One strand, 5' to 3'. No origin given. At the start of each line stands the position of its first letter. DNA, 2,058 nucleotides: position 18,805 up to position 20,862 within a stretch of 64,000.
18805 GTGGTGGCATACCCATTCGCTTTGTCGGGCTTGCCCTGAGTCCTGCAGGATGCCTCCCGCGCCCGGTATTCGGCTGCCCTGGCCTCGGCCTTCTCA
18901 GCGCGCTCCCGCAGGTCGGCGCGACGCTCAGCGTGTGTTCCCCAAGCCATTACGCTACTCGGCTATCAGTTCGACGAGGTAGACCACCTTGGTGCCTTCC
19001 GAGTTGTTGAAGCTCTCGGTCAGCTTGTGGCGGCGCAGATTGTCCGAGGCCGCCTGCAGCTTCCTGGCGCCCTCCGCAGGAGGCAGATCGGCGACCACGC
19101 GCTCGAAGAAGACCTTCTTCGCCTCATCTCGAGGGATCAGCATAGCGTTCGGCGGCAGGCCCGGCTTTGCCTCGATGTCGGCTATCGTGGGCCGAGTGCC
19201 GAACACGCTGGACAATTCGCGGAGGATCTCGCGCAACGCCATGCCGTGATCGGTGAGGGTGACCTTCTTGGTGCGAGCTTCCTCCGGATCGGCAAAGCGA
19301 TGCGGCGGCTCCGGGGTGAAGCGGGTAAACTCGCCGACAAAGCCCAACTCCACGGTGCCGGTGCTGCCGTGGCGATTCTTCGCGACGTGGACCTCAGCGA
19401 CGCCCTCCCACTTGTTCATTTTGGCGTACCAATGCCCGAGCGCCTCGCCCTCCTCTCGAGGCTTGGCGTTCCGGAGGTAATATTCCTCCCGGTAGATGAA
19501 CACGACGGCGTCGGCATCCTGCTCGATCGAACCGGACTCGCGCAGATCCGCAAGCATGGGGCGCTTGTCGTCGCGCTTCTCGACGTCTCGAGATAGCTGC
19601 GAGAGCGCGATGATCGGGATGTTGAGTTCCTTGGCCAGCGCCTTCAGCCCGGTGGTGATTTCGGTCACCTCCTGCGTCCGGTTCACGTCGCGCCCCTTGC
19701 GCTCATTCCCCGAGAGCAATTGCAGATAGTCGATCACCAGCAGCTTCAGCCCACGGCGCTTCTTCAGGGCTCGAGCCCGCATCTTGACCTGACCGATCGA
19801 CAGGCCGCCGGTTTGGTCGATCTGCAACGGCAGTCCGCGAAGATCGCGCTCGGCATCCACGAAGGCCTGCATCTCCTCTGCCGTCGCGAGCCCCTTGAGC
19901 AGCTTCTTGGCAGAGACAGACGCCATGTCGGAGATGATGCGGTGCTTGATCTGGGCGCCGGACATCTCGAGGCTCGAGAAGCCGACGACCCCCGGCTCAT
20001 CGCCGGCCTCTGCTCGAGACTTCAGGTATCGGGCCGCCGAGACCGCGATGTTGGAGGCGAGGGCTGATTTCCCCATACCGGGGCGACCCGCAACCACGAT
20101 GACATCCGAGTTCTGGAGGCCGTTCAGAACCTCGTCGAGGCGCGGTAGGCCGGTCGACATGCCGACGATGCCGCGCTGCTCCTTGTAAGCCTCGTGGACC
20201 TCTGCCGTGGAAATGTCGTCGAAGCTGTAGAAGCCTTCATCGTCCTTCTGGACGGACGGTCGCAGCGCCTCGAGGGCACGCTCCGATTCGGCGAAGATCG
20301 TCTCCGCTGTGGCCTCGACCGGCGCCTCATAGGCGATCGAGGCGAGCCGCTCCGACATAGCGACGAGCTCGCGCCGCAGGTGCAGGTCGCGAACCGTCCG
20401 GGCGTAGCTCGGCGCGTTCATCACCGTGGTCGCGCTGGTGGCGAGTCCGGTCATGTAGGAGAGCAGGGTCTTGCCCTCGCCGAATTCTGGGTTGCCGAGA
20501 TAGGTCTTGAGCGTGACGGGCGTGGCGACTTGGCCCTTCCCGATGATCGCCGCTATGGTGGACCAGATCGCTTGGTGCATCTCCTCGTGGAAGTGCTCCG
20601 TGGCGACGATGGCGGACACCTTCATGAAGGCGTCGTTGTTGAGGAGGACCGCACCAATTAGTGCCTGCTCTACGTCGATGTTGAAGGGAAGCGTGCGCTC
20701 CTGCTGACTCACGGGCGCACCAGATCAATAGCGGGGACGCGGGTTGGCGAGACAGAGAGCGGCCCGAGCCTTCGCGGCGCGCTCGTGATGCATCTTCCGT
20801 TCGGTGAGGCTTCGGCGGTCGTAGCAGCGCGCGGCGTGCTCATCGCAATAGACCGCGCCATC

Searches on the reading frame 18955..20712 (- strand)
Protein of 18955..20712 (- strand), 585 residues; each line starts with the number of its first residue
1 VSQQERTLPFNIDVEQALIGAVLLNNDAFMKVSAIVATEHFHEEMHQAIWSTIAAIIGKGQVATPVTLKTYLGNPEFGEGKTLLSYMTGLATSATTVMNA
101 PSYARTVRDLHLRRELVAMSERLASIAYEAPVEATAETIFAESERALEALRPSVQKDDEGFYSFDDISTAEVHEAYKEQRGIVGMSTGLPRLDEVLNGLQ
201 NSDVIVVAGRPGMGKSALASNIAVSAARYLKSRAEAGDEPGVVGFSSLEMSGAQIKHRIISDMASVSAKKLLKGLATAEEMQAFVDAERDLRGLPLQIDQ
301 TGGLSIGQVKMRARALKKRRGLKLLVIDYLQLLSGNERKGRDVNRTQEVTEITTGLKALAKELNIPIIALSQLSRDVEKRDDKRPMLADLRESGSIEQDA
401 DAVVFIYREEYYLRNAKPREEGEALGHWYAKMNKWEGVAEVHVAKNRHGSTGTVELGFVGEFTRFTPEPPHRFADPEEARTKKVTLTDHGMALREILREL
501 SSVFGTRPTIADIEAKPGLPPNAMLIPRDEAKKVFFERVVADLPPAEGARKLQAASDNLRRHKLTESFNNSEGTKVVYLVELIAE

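Call 45: search_protein_families(library=pfam, proteins=[window:18955-20712:-], max_evalue=0.001)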
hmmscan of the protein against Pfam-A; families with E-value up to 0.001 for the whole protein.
window:18955-20712:- (585 aa): 5 families
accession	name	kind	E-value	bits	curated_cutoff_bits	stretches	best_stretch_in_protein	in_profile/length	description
PF03796.21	DnaB_C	-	1.7e-89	300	27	1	184-466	1-254/255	DnaB-like helicase C terminal domain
PF00772.26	DnaB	-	6.4e-21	74.8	23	1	8-109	2-103/103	DnaB-like helicase N terminal domain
PF13481.12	AAA_25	-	4.5e-13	49.7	27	1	188-373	18-190/195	AAA domain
PF06745.19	ATPase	-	3.8e-05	23.6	26.6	1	186-333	2-131/231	KaiC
PF20720.3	nSTAND3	-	0.00054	20.1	27.2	0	192-227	7-42/155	Novel STAND NTPase 3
